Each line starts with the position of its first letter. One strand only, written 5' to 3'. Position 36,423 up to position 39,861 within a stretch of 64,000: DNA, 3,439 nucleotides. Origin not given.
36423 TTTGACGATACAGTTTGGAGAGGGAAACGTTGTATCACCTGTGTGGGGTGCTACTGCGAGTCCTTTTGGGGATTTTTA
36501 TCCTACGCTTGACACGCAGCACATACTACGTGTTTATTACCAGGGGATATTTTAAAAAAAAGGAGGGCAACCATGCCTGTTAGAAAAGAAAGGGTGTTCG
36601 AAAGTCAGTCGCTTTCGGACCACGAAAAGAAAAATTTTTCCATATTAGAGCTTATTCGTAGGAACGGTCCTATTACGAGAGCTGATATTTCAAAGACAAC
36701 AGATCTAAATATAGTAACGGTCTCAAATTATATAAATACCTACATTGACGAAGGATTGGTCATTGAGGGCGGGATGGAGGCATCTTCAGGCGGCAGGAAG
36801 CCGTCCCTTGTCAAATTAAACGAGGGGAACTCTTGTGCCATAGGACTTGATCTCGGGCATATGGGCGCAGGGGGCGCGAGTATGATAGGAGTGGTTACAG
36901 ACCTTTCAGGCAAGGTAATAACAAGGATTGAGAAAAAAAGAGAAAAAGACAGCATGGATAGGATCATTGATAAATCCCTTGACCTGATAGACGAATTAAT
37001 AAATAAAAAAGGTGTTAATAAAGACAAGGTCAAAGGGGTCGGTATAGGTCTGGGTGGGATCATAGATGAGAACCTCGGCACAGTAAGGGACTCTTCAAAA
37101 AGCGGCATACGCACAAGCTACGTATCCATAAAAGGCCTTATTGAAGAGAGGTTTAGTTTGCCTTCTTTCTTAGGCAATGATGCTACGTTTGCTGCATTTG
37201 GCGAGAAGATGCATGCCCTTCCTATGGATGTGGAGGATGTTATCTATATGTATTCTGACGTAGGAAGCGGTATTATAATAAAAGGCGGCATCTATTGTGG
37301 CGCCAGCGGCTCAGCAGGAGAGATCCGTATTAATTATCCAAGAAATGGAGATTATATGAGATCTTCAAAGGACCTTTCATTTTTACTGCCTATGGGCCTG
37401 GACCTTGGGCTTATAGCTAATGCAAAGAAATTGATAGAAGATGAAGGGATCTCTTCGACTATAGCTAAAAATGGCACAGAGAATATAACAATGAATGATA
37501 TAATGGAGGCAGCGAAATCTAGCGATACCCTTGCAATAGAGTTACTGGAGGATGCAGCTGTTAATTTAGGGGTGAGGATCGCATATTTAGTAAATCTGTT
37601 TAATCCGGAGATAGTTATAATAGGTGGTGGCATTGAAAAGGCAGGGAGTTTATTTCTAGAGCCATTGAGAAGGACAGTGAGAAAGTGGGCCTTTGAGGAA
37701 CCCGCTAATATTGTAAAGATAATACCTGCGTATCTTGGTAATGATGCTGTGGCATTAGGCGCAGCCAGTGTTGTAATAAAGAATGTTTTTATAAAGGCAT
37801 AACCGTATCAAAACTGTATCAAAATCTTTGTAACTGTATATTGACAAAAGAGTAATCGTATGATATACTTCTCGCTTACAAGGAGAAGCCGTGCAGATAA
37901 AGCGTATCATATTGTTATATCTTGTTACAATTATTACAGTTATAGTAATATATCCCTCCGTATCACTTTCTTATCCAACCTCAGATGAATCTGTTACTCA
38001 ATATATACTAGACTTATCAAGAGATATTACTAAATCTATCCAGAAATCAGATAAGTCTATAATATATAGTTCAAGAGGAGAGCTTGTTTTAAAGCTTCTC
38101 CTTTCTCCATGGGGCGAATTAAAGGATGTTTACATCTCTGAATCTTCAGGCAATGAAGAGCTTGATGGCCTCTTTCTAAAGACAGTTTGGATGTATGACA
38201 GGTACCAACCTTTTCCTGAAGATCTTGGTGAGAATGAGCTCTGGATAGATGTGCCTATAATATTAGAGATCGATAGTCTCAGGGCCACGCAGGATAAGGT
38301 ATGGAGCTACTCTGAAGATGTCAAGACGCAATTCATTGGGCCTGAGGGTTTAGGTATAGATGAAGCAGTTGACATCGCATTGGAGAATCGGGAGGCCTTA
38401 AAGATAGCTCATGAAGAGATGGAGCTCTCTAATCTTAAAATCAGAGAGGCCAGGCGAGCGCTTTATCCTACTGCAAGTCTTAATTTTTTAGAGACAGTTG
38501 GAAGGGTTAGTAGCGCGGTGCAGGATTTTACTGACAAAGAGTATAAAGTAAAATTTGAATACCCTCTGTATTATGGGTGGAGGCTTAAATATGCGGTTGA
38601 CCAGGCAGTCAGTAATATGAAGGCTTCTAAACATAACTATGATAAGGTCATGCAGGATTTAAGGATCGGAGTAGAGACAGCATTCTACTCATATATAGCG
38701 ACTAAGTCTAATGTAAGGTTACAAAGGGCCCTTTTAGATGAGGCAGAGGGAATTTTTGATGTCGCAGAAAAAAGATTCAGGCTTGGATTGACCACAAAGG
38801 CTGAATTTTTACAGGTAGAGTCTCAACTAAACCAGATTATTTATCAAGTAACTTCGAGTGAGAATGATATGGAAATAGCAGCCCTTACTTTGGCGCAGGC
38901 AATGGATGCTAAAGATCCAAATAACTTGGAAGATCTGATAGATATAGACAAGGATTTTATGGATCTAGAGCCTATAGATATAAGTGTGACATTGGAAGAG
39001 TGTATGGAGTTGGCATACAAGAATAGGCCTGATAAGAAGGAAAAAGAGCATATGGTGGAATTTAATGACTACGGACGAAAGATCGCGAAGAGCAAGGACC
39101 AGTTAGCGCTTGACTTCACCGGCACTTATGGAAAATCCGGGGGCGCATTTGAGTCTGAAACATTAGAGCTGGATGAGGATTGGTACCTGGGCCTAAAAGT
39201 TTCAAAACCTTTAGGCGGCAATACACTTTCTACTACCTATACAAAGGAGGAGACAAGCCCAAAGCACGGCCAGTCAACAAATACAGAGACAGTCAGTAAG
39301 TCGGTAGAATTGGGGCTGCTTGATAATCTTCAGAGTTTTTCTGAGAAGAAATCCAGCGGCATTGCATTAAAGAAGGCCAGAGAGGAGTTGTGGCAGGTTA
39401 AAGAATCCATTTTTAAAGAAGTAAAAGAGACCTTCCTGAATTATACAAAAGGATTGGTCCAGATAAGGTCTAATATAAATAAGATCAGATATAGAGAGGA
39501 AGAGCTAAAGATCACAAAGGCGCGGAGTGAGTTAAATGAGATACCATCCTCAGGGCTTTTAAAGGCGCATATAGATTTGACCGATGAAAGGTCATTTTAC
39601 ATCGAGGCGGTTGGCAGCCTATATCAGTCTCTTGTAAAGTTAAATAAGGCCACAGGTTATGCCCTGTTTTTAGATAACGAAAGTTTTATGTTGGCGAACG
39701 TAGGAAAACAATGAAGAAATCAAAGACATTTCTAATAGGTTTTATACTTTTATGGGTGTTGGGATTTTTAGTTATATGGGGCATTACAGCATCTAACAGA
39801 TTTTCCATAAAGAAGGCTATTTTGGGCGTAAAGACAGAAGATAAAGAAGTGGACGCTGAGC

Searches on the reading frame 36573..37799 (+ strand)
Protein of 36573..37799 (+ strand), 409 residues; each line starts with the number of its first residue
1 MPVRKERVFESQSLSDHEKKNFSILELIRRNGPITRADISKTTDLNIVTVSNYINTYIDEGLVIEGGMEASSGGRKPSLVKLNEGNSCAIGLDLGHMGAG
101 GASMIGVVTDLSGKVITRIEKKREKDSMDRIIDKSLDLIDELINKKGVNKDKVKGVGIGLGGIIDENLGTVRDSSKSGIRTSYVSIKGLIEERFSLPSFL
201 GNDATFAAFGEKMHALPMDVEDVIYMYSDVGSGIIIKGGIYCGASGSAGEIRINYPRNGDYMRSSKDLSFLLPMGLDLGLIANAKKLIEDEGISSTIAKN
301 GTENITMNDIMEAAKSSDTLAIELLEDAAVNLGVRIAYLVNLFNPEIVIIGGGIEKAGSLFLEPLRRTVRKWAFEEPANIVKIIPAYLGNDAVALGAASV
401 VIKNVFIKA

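Call 6: search_protein_families(library=pfam, proteins=[window:36573-37799:+], max_evalue=1)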
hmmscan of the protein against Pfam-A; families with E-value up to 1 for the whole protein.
window:36573-37799:+ (409 aa): 6 families
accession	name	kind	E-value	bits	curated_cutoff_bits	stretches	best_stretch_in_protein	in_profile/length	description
PF00480.26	ROK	-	1e-35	124.2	22.9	2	298-403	188-293/294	ROK family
PF13412.12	HTH_24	-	1.8e-06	27.8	21.9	1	20-63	4-47/48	Winged helix-turn-helix DNA-binding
PF12802.13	MarR_2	-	0.0012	19.4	27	1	22-63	8-50/61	MarR family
PF14947.12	HTH_45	-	0.0096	16.4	25.5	1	22-65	9-51/77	Winged helix-turn-helix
PF01047.28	MarR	-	0.038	14.3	24.6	1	22-63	6-47/59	MarR family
PF08279.18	HTH_11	-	0.053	13.8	25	1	22-65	3-47/55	HTH domain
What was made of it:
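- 36573..37802 (+): ROK-family protein with an N-terminal wHTH; rival candidate for binding the motif. ROK E 1e-35, HTH_24 E 1.8e-6 (call 6).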

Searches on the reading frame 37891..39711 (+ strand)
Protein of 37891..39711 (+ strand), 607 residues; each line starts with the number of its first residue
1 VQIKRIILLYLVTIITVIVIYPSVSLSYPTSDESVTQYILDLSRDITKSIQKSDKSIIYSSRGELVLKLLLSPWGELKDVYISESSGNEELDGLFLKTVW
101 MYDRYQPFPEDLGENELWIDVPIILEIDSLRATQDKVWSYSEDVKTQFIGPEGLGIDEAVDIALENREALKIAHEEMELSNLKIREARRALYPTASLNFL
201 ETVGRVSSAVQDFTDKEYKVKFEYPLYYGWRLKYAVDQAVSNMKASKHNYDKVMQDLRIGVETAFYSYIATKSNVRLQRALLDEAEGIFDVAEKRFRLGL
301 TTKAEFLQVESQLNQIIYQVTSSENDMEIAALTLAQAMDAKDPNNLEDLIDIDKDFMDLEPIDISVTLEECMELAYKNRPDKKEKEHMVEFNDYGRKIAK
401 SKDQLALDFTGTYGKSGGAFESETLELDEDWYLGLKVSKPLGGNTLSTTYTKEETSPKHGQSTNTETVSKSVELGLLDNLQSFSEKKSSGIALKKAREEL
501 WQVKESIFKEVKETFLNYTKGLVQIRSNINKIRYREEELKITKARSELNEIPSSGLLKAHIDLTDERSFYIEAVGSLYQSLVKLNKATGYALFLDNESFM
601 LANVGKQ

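Call 6: search_protein_families(library=pfam, proteins=[window:37891-39711:+], max_evalue=1)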
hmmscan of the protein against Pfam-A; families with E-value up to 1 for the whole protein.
window:37891-39711:+ (607 aa): 4 families
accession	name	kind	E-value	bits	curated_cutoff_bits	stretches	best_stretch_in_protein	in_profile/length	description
PF02321.23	OEP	-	1e-45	156.3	22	2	157-338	2-186/187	Outer membrane efflux protein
PF03544.19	TonB_C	-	9.6e-05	23.2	24.6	1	63-123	16-75/79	Gram-negative bacterial TonB protein C-terminal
PF13103.11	TonB_2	-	0.0008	19.9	22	1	37-114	3-76/85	TonB C terminal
PF00239.26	Resolvase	-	0.16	12.5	23.3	1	205-328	6-124/145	Resolvase, N terminal domain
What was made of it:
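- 37891..39714 (+): Outer-membrane factor (TolC family) with an N-terminal TonB_C-like region; first gene of the operon. OEP E 1e-45; TonB_C 23.2 bits, just below the 24.6 cut-off (call 6).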

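Call 81: find_homologous_proteins(query=window:37891-39711:+, max_evalue=1e-10)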
Query window:37891-39711:+ (607 aa): 142 proteins with E <= 1e-10 among 8000 candidates; the best 120 are listed.
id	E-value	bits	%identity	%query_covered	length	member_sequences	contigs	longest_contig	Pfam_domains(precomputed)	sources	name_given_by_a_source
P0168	0.0e+0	1323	100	100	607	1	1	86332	PF02321.24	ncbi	ncbi:TolC family protein [Candidatus Omnitrophota bacterium]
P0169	6.4e-264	895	67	100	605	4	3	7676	PF03544.20,PF02321.24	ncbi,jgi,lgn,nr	ncbi:MAG: TonB family protein [Candidatus Omnitrophica bacterium]|nr:TonB family protein [Candidatus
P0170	2.0e-262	890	69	100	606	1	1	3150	PF03544.20,PF02321.24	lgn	-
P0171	5.0e-259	879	67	100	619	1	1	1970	PF03544.20,PF02321.24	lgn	-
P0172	1.2e-250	851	64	100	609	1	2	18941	PF03544.20,PF02321.24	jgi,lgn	-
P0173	3.8e-249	846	64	100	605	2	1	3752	PF02321.24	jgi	-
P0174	1.1e-247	841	63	100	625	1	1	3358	PF03544.20,PF02321.24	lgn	-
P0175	2.0e-247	841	64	100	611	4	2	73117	PF03544.20,PF02321.24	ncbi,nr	ncbi:MAG: TolC family protein [Candidatus Omnitrophica bacterium]|nr:TolC family protein [Candidatus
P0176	1.5e-246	838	64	99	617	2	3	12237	PF03544.20,PF02321.24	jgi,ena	-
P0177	2.6e-246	837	64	99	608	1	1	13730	PF03544.20,PF02321.24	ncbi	-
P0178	3.3e-245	833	64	100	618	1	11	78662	PF03544.20,PF02321.24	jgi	-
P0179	5.2e-245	833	63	100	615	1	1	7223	PF03544.20,PF02321.24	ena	-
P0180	1.7e-244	831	64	100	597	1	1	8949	PF03544.20,PF02321.24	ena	-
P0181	2.0e-244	831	64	99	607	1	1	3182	PF03544.20,PF02321.24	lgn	-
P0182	2.7e-244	830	64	100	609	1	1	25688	PF03544.20,PF02321.24,PF13103.12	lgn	-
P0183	5.4e-244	829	63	100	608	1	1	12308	PF03544.20,PF02321.24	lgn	-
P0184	9.1e-244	829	63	100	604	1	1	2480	PF03544.20,PF02321.24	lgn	-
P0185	9.3e-244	828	62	100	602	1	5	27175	PF03544.20,PF02321.24,PF13103.12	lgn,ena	-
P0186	2.2e-243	827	64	99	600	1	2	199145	PF03544.20,PF02321.24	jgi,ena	-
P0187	2.3e-243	827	64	99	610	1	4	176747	PF03544.20,PF02321.24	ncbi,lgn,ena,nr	ncbi:MAG TPA: hypothetical protein DCY56_06455 [Candidatus Omnitrophica bacterium]|nr:hypothetical p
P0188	3.1e-243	827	62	100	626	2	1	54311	PF03544.20,PF02321.24,PF13103.12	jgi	-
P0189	4.1e-243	826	64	100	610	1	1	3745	PF03544.20,PF02321.24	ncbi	-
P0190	7.0e-243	826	63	100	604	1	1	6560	PF03544.20,PF02321.24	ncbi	-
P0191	8.6e-243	825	61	100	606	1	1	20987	PF02321.24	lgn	-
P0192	9.7e-243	825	62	100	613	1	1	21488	PF03544.20,PF02321.24,PF13103.12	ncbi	ncbi:TonB family protein [Candidatus Omnitrophota bacterium]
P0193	1.2e-242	825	63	100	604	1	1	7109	PF03544.20,PF02321.24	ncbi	-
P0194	4.8e-242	823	64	100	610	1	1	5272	PF03544.20,PF02321.24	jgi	jgi:TonB family protein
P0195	6.0e-242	823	63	100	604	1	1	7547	PF03544.20,PF02321.24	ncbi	-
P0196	1.2e-241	822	61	100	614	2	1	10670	PF03544.20,PF02321.24,PF13103.12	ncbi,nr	ncbi:MAG: TonB family protein [Candidatus Omnitrophica bacterium]|nr:TonB family protein [Candidatus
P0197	1.5e-241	821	62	100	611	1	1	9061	PF03544.20,PF02321.24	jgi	-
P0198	2.0e-241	821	63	100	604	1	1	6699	PF03544.20,PF02321.24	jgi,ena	-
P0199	5.7e-241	819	62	100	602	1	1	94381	PF03544.20,PF02321.24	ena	-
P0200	6.0e-241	819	62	100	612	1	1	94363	PF03544.20,PF02321.24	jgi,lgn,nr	nr:TolC family protein [Candidatus Omnitrophota bacterium]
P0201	1.5e-240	818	62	100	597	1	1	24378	PF03544.20,PF02321.24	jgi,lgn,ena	-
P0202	2.0e-240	818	63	100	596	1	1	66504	PF03544.20,PF02321.24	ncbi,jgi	ncbi:MAG: TolC family protein [Candidatus Omnitrophota bacterium]|jgi:outer membrane protein TolC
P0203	2.1e-240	817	61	100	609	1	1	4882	PF03544.20,PF02321.24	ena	-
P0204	2.8e-240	817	63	100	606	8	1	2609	PF03544.20,PF02321.24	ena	-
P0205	2.9e-240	817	64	100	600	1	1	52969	PF03544.20,PF02321.24,PF13103.12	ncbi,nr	ncbi:MAG: TolC family protein [Candidatus Omnitrophica bacterium]|nr:TolC family protein [Candidatus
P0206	5.1e-240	816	63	100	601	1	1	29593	PF03544.20,PF02321.24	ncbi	ncbi:TonB family protein [Candidatus Omnitrophota bacterium]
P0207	5.1e-240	816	62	100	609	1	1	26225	PF03544.20,PF02321.24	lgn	-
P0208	6.5e-240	816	62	100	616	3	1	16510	PF03544.20,PF02321.24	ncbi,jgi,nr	ncbi:MAG: hypothetical protein AUJ70_04995 [Candidatus Omnitrophica bacterium CG1_02_40_15]|nr:MAG: 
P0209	9.4e-240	815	62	100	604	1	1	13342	PF02321.24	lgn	-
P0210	1.7e-239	814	62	99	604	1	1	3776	PF03544.20,PF02321.24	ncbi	-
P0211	2.2e-239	814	61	100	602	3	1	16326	PF03544.20,PF02321.24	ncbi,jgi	-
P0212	6.6e-239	812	60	100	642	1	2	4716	PF03544.20,PF02321.24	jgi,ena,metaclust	metaclust:\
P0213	7.8e-239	812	62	100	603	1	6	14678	PF03544.20,PF02321.24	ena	-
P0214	8.0e-239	812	63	100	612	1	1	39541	PF03544.20,PF02321.24,PF13103.12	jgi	-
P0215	1.1e-238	812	63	99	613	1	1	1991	PF03544.20,PF02321.24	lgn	-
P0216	1.5e-238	811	64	99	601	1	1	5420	PF03544.20,PF02321.24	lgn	-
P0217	2.8e-238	810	61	100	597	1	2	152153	PF03544.20,PF02321.24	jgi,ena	-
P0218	3.1e-238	810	62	100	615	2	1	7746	PF03544.20,PF02321.24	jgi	jgi:TonB family protein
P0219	3.4e-238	810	63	100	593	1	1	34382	PF03544.20,PF02321.24,PF13103.12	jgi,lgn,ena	-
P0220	9.0e-238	809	63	99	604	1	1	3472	PF03544.20,PF02321.24,PF13103.12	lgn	-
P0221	1.0e-237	809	63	99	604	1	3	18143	PF03544.20,PF02321.24,PF13103.12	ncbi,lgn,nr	ncbi:MAG: TonB family protein [Candidatus Omnitrophica bacterium]|nr:TonB family protein [Candidatus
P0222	1.3e-237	808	63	99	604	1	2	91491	PF03544.20,PF02321.24,PF13103.12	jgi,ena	-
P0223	4.8e-237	806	60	100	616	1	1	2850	PF03544.20,PF02321.24,PF13103.12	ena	-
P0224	1.5e-236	805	61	100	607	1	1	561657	PF03544.20,PF02321.24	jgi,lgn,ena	-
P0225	1.7e-236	805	62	100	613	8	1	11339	PF03544.20,PF02321.24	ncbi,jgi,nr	ncbi:MAG: TolC family protein [Candidatus Omnitrophica bacterium]|nr:TolC family protein [Candidatus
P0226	2.0e-236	804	61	100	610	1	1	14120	PF03544.20,PF02321.24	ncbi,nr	ncbi:MAG: TolC family protein [Candidatus Omnitrophica bacterium]|nr:TolC family protein [Candidatus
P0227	2.2e-236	804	61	100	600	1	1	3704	PF03544.20,PF02321.24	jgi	jgi:TonB family protein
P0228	2.2e-236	804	62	98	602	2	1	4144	PF03544.20,PF02321.24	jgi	-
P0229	2.6e-236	804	61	99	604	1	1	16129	PF03544.20,PF02321.24,PF13103.12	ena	-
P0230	2.9e-236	804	61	99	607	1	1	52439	PF03544.20,PF02321.24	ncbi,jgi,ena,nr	ncbi:MAG: TolC family protein [Candidatus Omnitrophica bacterium]|nr:TolC family protein [Candidatus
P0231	3.3e-236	804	61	100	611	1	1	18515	PF03544.20,PF02321.24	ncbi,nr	ncbi:MAG: TolC family protein [Candidatus Omnitrophota bacterium]|nr:TolC family protein [Candidatus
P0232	4.7e-236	803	63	99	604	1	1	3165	PF03544.20,PF02321.24,PF13103.12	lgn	-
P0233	4.8e-236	803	61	99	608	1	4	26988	PF03544.20,PF02321.24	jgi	-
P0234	7.9e-236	802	61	99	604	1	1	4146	PF03544.20,PF02321.24,PF13103.12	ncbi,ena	-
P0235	9.5e-236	802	63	99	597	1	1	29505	PF03544.20,PF02321.24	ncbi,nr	ncbi:MAG: TolC family protein [Candidatus Omnitrophica bacterium]|nr:TolC family protein [Candidatus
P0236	1.2e-235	802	61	100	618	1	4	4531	PF03544.20,PF02321.24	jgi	-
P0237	1.2e-235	802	62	96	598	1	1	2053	PF03544.20,PF02321.24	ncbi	-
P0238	2.8e-235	801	62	100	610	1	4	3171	PF03544.20,PF02321.24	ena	-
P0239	3.6e-235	800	63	99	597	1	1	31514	PF03544.20,PF02321.24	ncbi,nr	ncbi:MAG: TolC family protein [Candidatus Omnitrophica bacterium]|nr:TolC family protein [Candidatus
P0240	4.3e-235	800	61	100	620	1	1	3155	PF03544.20,PF02321.24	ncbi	-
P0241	8.4e-235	799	59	100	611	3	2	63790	PF03544.20,PF02321.24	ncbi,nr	ncbi:MAG: TonB family protein [Candidatus Omnitrophica bacterium]|nr:TonB family protein [Candidatus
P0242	1.7e-234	798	62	100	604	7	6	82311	PF03544.20,PF02321.24,PF13103.12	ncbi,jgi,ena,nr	ncbi:MAG: hypothetical protein COW92_03495 [Candidatus Omnitrophica bacterium CG22_combo_CG10-13_8_2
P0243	4.7e-234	796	62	100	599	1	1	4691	PF03544.20,PF02321.24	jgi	jgi:TonB family protein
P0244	5.2e-234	796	60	100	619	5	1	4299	PF03544.20,PF02321.24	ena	-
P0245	6.3e-234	796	61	100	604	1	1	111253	PF03544.20,PF02321.24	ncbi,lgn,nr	ncbi:MAG: TolC family protein [Candidatus Omnitrophota bacterium]|nr:TolC family protein [Candidatus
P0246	7.9e-234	796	61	100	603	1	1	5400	PF03544.20,PF02321.24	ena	-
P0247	1.3e-233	795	61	100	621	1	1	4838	PF03544.20,PF02321.24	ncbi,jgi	jgi:outer membrane protein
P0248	2.1e-233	794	59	100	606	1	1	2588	PF03544.20,PF02321.24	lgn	-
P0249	3.0e-233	794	61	100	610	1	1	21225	PF03544.20,PF02321.24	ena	-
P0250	1.7e-232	791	61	100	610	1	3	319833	PF03544.20,PF02321.24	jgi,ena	-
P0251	1.3e-231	788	59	100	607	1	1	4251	PF02321.24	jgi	jgi:outer membrane protein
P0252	2.2e-231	788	60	100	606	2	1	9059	PF03544.20,PF02321.24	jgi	-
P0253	2.2e-231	788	60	100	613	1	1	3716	PF03544.20,PF02321.24,PF13103.12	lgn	-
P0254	2.6e-231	787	60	100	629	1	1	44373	PF03544.20,PF02321.24,PF13103.12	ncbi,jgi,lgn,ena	ncbi:MAG: TolC family protein [Candidatus Omnitrophota bacterium]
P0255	7.0e-231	786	60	100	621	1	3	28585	PF03544.20,PF02321.24,PF13103.12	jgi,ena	jgi:outer membrane protein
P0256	1.2e-230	785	60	100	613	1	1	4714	PF03544.20,PF02321.24,PF13103.12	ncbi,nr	ncbi:MAG: TolC family protein [Candidatus Omnitrophota bacterium]|nr:TolC family protein [Candidatus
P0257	1.6e-230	785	60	99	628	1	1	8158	PF03544.20,PF02321.24,PF13103.12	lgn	-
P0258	2.9e-230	784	61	99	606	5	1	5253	PF03544.20,PF02321.24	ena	-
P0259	3.8e-230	784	60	98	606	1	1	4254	PF03544.20,PF02321.24,PF13103.12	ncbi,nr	ncbi:MAG: TolC family protein [Candidatus Omnitrophota bacterium]|nr:TolC family protein [Candidatus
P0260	5.0e-230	783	60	100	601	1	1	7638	PF03544.20,PF02321.24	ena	-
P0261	6.8e-230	783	59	100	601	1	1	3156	PF03544.20,PF02321.24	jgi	-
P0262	8.8e-230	782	59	99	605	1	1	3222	PF03544.20,PF02321.24,PF13103.12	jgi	jgi:TonB family protein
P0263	1.4e-229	782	60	99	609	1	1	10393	PF03544.20,PF02321.24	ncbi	-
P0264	2.3e-229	781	61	100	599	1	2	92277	PF03544.20,PF02321.24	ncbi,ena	-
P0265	2.4e-229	781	61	100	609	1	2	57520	PF03544.20,PF02321.24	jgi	-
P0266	2.4e-229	781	61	100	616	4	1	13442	PF03544.20,PF02321.24,PF13103.12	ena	-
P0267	2.7e-229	781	59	99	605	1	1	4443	PF03544.20,PF02321.24,PF13103.12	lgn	-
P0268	6.0e-229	780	60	99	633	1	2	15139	PF03544.20,PF02321.24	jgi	-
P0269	6.3e-229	780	60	100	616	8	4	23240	PF03544.20,PF02321.24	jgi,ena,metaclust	metaclust:\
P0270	7.3e-229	779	60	98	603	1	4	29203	PF03544.20,PF02321.24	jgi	-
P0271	8.4e-229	779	59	100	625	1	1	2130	PF03544.20,PF02321.24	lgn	-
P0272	2.5e-228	778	59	100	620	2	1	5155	PF03544.20,PF02321.24,PF13103.12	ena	-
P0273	3.8e-228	777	60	100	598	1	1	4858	PF02321.24,PF13103.12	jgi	-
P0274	5.2e-228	777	58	100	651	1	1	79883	PF03544.20,PF02321.24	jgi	-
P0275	2.7e-227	774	59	99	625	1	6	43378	PF02321.24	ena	-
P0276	5.9e-227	773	59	99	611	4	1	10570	PF03544.20,PF02321.24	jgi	-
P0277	6.2e-227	773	59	100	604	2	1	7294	PF03544.20,PF02321.24,PF13103.12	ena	-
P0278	7.4e-225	766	58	99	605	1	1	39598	PF03544.20,PF02321.24,PF13103.12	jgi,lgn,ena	-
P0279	7.4e-225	766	59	99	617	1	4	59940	PF03544.20,PF02321.24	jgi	-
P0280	1.1e-224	766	58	99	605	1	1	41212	PF03544.20,PF02321.24,PF13103.12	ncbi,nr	ncbi:MAG: TonB family protein [Candidatus Omnitrophica bacterium]|nr:TonB family protein [Candidatus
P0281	5.7e-224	763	58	100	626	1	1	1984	PF03544.20,PF02321.24,PF13103.12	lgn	-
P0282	7.2e-224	763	57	99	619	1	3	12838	PF03544.20,PF02321.24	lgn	-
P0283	1.2e-223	762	59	99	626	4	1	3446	PF03544.20,PF02321.24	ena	-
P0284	8.9e-223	759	59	99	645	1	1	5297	PF03544.20,PF02321.24,PF13103.12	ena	-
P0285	2.0e-221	755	64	89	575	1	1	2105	PF03544.20,PF02321.24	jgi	jgi:outer membrane protein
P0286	7.1e-220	750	58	97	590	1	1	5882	PF03544.20,PF02321.24,PF13103.12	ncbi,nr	ncbi:MAG: TonB family protein [Candidatus Omnitrophica bacterium]|nr:TonB family protein [Candidatus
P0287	5.3e-219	747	57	100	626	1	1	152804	PF03544.20,PF02321.24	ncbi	ncbi:MAG: TolC family protein [Candidatus Omnitrophota bacterium]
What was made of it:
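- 37891..39714 (+): Orthologues carry PF03544+PF02321 (call 81).
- Tried and rejected: Reaching unlinked TolC genes of type B genomes through a protein search with the window's OEP: only type A orthologues at >=57% identity came back (call 81), so the idea that the motif follows the TolC promoter everywhere could not be tested.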
